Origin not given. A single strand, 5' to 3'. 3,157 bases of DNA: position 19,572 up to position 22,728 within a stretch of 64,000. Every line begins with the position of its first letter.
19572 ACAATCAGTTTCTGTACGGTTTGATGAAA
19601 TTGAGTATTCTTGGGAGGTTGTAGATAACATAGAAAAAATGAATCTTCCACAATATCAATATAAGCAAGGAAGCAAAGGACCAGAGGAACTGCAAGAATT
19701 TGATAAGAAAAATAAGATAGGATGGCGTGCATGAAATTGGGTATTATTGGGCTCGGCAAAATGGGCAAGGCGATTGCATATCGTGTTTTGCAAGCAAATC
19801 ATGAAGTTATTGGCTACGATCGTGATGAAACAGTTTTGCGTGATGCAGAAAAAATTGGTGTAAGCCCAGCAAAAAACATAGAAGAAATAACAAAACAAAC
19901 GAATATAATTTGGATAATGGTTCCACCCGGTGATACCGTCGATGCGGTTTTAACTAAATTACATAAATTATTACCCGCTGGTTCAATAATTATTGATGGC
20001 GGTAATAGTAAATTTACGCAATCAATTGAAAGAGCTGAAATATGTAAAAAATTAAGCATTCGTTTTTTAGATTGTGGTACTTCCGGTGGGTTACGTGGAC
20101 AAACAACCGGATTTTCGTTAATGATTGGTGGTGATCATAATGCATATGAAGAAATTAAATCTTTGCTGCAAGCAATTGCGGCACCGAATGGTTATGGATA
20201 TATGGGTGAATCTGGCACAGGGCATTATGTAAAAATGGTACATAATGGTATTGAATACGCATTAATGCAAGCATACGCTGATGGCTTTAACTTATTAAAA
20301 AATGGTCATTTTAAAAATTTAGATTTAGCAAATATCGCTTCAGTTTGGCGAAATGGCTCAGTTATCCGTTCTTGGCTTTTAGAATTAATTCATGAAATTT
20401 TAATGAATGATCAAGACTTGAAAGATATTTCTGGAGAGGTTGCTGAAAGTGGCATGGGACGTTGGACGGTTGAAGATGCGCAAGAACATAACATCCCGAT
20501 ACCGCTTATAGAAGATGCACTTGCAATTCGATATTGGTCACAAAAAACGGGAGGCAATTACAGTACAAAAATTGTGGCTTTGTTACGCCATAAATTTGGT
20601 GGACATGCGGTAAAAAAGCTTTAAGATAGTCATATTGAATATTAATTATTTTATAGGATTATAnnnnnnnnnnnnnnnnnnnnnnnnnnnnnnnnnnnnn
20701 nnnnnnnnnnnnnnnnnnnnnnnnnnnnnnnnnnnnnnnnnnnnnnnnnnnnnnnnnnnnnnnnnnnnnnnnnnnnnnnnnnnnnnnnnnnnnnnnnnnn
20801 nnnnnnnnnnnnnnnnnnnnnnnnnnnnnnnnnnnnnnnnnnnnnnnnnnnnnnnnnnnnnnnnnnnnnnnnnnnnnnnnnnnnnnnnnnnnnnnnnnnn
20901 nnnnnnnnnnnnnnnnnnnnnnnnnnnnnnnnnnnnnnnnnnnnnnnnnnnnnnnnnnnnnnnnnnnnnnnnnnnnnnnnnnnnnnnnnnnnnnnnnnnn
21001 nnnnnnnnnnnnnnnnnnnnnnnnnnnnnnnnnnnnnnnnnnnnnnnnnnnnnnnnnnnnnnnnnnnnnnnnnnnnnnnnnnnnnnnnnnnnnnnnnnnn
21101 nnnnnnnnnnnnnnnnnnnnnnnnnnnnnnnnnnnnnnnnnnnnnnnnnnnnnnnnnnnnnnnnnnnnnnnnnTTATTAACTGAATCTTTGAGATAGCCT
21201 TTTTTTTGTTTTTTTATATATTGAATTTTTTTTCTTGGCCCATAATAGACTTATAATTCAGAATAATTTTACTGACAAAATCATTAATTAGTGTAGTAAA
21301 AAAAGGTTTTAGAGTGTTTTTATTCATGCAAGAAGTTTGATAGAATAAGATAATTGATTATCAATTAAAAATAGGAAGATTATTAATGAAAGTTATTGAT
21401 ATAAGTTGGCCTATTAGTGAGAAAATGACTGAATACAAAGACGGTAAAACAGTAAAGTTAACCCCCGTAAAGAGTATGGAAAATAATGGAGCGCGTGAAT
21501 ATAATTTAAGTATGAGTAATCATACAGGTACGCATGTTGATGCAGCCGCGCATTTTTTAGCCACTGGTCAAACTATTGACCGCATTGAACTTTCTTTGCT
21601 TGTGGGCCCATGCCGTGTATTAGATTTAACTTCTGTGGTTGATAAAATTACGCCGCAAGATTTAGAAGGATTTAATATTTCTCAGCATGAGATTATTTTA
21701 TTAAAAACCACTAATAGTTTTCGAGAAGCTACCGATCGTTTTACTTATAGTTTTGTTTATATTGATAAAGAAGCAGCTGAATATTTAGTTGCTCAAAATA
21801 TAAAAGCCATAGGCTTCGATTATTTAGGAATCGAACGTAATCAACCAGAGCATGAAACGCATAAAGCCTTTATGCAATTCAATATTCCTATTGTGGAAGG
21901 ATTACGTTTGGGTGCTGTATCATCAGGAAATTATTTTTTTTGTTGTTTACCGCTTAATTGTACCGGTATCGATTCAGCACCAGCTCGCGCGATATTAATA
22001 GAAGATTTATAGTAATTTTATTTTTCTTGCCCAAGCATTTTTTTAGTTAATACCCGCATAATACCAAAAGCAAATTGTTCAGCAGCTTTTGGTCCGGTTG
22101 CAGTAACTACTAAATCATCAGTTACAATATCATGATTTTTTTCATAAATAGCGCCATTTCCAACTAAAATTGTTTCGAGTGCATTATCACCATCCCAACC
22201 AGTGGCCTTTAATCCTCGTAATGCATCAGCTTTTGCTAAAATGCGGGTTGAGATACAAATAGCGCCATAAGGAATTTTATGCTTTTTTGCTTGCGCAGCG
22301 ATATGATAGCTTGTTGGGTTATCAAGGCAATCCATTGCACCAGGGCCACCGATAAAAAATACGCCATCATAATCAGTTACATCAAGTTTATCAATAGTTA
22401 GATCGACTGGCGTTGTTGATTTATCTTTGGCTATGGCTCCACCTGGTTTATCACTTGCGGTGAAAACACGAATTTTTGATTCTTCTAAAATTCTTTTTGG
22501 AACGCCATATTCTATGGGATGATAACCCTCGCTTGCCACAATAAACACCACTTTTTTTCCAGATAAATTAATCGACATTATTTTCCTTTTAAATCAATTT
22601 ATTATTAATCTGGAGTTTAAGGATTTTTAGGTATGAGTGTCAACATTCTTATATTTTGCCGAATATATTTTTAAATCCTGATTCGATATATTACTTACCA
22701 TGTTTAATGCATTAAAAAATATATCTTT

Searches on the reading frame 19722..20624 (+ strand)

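Call 20: search_protein_families(library=pfam, proteins=[window:19722-20624:+], max_evalue=0.0001)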
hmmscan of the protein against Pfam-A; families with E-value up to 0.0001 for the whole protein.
window:19722-20624:+ (300 aa): 6 families
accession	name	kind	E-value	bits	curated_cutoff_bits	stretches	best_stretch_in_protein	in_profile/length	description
PF03446.21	NAD_binding_2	-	6.8e-39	133.9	21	1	5-154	1-154/161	NAD binding domain of 6-phosphogluconate dehydrogenase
PF00393.24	6PGD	-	4.9e-25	88.9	27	1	167-276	1-116/290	6-phosphogluconate dehydrogenase, C-terminal domain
PF03807.23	F420_oxidored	-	1.3e-11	45.3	21.6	1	5-93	1-91/94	NADP oxidoreductase coenzyme F420-dependent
PF02826.25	2-Hacid_dh_C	-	2.2e-09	37.4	25.1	1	4-92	37-125/178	D-isomer specific 2-hydroxyacid dehydrogenase, NAD binding domain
PF02153.23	PDH_N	-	9.4e-06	25.6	26.5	1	25-97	10-82/154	Prephenate dehydrogenase, nucleotide-binding domain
PF02737.24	3HCDH_N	-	8.9e-05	22.9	22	0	5-44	1-40/180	3-hydroxyacyl-CoA dehydrogenase, NAD binding domain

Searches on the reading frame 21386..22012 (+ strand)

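Call 21: search_protein_families(library=pfam, proteins=[window:21386-22012:+], max_evalue=0.0001)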
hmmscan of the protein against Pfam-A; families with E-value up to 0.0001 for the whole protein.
window:21386-22012:+ (208 aa): 1 family
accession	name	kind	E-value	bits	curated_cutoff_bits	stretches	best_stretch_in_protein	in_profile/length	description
PF04199.19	Cyclase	-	2.7e-27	96.2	23.1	1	4-150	1-141/142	Putative cyclase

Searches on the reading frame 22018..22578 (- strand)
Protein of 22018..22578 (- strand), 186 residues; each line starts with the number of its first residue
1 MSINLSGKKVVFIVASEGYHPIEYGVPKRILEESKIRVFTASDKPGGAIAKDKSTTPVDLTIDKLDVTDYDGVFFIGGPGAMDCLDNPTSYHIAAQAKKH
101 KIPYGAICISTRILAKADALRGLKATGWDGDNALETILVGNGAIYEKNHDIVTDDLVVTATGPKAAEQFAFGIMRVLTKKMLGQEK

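Call 21: search_protein_families(library=pfam, proteins=[window:22018-22578:-], max_evalue=0.0001)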
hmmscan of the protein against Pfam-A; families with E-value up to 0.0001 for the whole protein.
window:22018-22578:- (186 aa): 1 family
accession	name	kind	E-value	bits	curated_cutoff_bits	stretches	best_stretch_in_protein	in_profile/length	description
PF01965.30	DJ-1_PfpI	-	3.9e-25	89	26.6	1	8-174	1-163/165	DJ-1/PfpI family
